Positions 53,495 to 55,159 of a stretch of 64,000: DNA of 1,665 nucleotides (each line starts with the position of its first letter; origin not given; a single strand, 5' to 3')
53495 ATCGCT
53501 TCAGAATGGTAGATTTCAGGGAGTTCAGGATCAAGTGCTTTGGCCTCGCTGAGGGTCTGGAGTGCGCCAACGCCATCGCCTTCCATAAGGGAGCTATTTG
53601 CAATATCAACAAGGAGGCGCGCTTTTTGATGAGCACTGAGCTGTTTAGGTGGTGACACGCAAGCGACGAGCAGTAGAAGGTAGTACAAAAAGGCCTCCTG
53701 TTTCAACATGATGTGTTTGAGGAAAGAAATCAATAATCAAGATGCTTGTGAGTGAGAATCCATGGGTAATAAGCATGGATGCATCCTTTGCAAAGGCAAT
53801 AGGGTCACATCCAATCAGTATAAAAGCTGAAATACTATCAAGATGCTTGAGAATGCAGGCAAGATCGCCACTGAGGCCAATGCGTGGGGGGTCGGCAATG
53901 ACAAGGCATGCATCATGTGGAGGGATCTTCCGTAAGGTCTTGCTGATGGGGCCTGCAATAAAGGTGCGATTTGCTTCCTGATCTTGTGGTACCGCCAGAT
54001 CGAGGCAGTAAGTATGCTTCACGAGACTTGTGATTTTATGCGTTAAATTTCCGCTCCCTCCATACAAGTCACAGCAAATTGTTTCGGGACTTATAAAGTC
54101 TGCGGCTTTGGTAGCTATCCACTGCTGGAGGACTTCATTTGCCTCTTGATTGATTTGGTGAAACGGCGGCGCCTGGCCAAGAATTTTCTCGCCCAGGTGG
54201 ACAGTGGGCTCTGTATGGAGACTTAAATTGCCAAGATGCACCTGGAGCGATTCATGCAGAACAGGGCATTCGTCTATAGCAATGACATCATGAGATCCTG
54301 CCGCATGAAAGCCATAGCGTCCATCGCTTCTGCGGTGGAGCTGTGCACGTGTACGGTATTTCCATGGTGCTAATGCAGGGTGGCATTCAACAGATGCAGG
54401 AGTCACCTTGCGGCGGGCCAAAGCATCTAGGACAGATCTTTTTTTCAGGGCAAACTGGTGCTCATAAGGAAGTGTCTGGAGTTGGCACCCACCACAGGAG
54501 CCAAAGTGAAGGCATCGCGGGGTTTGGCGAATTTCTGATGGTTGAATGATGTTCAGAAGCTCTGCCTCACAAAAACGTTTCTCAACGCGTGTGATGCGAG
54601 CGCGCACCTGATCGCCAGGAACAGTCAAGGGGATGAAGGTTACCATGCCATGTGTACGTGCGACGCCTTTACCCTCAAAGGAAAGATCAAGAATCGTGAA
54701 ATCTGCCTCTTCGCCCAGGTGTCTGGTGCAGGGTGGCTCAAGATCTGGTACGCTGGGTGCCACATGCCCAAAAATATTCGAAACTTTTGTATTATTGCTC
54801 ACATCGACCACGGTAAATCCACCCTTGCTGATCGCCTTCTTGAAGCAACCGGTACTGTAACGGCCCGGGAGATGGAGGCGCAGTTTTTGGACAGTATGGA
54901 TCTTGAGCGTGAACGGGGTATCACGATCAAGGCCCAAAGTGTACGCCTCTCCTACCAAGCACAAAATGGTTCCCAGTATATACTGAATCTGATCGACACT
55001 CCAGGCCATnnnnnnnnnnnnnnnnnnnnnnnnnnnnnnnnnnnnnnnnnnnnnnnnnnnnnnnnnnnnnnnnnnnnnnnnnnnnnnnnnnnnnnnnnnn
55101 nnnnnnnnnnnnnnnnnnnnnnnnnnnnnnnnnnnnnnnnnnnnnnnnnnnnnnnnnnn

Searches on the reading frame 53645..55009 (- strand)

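Call 14: search_protein_families(library=ncbifam, proteins=[window:53645-55009:-], max_evalue=0.001)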
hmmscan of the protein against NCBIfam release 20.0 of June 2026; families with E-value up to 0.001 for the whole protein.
window:53645-55009:- (454 aa): 9 families
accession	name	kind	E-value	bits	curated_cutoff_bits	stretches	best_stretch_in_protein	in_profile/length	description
TIGR00479.1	rumA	equivalog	1.7e-56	191.9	183.55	2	109-262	1-162/432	23S rRNA (uracil(1939)-C(5))-methyltransferase RlmD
NF009639.0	PRK13168.1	equivalog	1.6e-52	178.9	458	2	100-263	15-184/446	23S rRNA (uracil(1939)-C(5))-methyltransferase RlmD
NF002910.0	PRK03522.2-3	equivalog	6.5e-14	51.7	558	1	365-437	307-376/383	23S rRNA (uracil(747)-C(5))-methyltransferase RlmC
NF053605.1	PyTRAM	equivalog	4.2e-10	39.2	85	1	99-150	5-56/56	TRAM domain-containing RNA chaperone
NF002909.0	PRK03522.2-1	equivalog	8.5e-08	31.7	553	1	367-437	300-367/374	23S rRNA (uracil(747)-C(5))-methyltransferase RlmC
TIGR02085.1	meth_trns_rumB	equivalog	6.8e-07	28.6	429.5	1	369-439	303-370/374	23S rRNA (uracil(747)-C(5))-methyltransferase RlmC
TIGR02143.1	trmA_only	equivalog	8.8e-07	28.2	334.65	1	369-440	281-348/352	tRNA (uridine(54)-C5)-methyltransferase TrmA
NF002913.0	PRK03522.2-6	equivalog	8.5e-06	25.3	537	1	368-438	268-335/342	23S rRNA (uracil(747)-C(5))-methyltransferase RlmC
NF008993.0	PRK12336.1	equivalog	0.00013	21.4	243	1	99-149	149-199/203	translation initiation factor IF-2 subunit beta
